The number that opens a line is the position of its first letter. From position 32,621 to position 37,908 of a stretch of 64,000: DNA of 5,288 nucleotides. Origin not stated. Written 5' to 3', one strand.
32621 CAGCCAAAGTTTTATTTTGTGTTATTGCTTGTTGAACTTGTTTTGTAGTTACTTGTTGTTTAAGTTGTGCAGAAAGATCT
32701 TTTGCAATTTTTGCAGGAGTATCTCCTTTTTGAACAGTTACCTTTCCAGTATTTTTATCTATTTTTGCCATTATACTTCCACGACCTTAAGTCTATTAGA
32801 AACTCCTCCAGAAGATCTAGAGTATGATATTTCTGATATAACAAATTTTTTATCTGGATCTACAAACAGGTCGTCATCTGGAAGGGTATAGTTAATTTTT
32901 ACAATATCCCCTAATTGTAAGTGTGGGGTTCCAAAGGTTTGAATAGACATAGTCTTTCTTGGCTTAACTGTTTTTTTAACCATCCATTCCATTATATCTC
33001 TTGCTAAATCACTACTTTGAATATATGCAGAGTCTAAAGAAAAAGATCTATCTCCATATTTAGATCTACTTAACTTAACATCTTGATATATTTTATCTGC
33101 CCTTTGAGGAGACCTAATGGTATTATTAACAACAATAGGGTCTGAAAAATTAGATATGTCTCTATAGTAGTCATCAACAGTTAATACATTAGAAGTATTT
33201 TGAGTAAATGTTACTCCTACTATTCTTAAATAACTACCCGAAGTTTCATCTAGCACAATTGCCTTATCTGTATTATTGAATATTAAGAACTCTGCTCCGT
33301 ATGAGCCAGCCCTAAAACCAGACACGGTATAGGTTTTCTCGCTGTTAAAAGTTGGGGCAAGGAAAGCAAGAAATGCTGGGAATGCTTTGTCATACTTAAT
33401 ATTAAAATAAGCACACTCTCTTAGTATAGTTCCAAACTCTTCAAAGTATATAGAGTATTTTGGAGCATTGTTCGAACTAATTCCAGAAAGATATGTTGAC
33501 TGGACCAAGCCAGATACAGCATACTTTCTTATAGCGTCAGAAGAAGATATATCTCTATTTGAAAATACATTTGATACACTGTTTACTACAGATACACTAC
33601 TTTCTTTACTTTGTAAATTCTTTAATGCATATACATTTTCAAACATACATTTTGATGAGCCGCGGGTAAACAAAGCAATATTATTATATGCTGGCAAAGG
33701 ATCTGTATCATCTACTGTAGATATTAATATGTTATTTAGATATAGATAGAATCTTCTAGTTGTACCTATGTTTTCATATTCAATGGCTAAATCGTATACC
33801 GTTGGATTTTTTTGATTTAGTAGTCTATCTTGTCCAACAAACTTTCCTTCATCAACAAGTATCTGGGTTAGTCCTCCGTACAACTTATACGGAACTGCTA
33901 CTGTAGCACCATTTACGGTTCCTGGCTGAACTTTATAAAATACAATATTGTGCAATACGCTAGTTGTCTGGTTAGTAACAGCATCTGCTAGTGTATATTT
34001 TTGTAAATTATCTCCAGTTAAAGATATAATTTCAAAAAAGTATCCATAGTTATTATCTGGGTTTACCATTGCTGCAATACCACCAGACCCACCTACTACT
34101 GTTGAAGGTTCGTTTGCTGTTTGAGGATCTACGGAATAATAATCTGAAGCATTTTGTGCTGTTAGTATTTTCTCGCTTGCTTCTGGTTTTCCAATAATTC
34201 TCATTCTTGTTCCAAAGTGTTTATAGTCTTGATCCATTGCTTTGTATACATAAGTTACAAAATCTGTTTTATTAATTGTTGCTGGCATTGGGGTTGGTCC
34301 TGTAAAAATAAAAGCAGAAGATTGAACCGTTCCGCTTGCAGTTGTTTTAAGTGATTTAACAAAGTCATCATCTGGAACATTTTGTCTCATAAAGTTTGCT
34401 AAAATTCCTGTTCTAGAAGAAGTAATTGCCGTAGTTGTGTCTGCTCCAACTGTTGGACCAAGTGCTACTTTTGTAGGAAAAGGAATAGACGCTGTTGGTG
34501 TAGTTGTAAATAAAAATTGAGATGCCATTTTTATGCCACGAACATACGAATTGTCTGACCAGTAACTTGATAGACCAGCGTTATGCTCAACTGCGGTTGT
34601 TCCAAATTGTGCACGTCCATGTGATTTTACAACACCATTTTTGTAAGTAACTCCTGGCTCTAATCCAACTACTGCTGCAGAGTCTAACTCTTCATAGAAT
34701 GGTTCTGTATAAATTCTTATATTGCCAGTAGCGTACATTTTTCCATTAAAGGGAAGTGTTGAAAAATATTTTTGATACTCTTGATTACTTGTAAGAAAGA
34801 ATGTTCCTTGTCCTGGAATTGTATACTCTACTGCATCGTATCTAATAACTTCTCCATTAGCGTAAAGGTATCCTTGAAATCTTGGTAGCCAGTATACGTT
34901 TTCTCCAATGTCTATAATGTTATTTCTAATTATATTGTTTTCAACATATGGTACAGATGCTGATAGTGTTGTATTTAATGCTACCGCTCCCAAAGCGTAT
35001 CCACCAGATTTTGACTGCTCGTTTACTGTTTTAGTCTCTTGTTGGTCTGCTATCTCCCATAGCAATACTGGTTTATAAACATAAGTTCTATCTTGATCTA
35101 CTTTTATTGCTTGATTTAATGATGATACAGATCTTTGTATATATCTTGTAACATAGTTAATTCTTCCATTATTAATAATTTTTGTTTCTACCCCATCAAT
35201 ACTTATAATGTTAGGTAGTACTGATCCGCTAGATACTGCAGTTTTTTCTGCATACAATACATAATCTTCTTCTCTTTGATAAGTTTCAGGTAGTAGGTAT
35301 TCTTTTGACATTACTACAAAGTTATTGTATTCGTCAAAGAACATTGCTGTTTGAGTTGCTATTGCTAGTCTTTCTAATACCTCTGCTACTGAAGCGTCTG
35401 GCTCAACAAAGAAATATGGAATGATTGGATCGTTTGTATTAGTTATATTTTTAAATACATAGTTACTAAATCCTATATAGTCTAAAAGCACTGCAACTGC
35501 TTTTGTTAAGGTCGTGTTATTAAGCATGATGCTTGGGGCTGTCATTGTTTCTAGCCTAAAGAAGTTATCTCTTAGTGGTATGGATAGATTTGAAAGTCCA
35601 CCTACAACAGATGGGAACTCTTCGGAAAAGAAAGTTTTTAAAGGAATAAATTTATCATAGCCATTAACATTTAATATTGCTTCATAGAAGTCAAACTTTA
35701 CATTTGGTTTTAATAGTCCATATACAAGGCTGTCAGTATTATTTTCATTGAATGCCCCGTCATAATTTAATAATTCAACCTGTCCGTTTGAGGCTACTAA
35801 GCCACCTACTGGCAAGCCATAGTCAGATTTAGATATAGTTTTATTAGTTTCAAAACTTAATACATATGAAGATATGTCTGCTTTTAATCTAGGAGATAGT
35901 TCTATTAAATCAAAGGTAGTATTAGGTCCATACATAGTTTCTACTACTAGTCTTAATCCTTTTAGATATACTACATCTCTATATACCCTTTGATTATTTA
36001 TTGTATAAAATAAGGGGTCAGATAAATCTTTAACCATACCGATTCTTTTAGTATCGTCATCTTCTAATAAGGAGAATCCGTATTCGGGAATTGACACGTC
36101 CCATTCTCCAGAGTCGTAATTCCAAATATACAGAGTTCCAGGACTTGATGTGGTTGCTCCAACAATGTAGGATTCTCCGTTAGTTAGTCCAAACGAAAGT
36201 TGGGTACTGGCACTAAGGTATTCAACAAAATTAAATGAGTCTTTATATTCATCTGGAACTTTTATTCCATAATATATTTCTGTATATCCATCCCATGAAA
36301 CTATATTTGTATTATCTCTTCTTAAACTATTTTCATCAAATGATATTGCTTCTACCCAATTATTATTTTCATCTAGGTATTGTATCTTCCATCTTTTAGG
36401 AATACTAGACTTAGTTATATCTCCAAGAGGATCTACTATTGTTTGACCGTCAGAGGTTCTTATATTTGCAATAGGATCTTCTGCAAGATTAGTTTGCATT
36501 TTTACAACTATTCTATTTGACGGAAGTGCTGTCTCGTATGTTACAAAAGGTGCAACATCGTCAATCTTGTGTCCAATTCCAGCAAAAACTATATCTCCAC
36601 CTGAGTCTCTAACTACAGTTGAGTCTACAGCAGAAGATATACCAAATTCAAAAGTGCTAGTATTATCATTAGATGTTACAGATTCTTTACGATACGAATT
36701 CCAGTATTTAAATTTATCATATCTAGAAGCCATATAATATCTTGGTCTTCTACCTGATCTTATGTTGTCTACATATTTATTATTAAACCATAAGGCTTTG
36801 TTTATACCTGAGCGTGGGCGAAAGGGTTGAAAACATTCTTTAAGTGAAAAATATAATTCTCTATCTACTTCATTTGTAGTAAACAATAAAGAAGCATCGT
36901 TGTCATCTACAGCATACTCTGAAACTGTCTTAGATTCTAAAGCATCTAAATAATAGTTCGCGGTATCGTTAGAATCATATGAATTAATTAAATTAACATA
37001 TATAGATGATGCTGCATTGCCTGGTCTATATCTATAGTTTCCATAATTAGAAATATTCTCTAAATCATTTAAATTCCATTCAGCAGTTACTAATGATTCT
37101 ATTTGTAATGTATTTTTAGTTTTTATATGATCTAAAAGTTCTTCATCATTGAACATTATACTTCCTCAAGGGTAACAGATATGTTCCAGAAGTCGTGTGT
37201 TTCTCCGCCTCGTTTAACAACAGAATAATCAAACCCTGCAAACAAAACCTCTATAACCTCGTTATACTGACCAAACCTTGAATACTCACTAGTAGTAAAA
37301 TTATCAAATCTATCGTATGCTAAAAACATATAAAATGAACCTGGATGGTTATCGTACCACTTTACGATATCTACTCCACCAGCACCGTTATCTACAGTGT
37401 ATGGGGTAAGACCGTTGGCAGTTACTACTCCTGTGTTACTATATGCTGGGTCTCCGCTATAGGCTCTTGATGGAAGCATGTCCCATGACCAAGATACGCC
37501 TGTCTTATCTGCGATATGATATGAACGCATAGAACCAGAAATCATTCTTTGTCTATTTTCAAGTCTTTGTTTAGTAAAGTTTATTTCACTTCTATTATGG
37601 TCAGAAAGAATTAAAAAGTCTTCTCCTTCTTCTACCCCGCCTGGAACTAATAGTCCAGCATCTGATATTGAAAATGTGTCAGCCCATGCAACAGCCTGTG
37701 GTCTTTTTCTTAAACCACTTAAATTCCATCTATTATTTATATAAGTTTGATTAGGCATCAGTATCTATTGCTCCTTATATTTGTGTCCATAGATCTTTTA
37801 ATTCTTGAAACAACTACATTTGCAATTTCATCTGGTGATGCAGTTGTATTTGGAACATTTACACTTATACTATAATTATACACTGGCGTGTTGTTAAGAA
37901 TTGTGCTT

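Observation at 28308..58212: Ser-Ala-Ser motif concentrated in virion proteins: candidate glycosylation sequon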

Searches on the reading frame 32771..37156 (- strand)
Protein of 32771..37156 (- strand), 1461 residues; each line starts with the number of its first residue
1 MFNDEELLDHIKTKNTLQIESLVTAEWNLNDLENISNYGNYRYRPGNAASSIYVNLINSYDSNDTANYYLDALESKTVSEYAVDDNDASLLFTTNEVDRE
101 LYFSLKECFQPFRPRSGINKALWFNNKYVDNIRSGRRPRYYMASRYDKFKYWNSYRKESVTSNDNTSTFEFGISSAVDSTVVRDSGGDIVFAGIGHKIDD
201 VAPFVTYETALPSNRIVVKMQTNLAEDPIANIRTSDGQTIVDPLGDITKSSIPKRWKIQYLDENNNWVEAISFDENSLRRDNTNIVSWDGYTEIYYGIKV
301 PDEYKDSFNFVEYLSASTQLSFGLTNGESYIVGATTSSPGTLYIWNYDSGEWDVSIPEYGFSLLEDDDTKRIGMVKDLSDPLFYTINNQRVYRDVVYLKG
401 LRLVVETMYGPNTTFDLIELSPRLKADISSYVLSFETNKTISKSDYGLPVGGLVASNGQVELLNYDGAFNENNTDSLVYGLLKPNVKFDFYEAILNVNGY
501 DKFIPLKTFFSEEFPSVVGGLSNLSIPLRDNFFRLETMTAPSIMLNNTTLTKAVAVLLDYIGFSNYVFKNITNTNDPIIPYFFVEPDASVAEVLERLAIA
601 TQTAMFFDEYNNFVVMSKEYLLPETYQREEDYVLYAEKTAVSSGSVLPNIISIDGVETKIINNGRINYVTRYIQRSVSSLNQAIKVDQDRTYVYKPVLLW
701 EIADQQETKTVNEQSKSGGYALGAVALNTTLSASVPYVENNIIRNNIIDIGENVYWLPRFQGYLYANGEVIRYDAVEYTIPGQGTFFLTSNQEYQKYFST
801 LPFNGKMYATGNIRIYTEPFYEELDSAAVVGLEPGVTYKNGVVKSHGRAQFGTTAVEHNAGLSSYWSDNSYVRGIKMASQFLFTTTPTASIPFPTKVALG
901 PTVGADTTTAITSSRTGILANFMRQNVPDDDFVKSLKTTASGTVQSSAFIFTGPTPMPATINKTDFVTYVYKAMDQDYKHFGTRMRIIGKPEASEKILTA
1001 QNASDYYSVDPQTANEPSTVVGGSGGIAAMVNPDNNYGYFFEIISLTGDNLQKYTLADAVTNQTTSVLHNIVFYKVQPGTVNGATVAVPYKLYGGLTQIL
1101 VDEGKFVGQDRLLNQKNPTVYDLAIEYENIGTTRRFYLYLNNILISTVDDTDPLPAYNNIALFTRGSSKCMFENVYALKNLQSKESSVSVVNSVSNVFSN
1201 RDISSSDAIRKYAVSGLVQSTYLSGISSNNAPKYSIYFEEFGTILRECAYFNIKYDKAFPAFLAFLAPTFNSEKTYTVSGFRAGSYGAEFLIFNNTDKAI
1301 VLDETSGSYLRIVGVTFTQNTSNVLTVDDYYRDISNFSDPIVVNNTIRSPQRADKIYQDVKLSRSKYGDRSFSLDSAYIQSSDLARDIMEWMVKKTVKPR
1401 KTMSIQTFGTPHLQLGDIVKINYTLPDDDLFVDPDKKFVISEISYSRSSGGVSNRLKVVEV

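Call 7: search_protein_families(library=pfam, proteins=[window:32771-37156:-], max_evalue=0.01)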
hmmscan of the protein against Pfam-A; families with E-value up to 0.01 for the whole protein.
window:32771-37156:- (1461 aa): 0 families

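Call 8: search_protein_families(library=phrogs, proteins=[window:32771-37156:-], max_evalue=0.001)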
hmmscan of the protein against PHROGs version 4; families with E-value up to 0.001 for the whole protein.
window:32771-37156:- (1461 aa): 2 families
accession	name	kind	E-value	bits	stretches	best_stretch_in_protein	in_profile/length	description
phrog_10359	-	tail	4.7e-67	227.7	3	391-675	194-474/1081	minor tail protein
phrog_1887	-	tail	0.0001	22.4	0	1343-1445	555-640/670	tail protein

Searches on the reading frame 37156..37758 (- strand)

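Call 7: search_protein_families(library=pfam, proteins=[window:37156-37758:-], max_evalue=0.01)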
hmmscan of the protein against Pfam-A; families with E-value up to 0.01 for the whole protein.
window:37156-37758:- (200 aa): 0 families

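Call 8: search_protein_families(library=phrogs, proteins=[window:37156-37758:-], max_evalue=0.001)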
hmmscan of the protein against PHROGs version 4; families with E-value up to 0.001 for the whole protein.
window:37156-37758:- (200 aa): 1 family
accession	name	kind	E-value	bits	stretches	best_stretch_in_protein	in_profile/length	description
phrog_1194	-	unknown function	0.00014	22.8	0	53-100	15-64/125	-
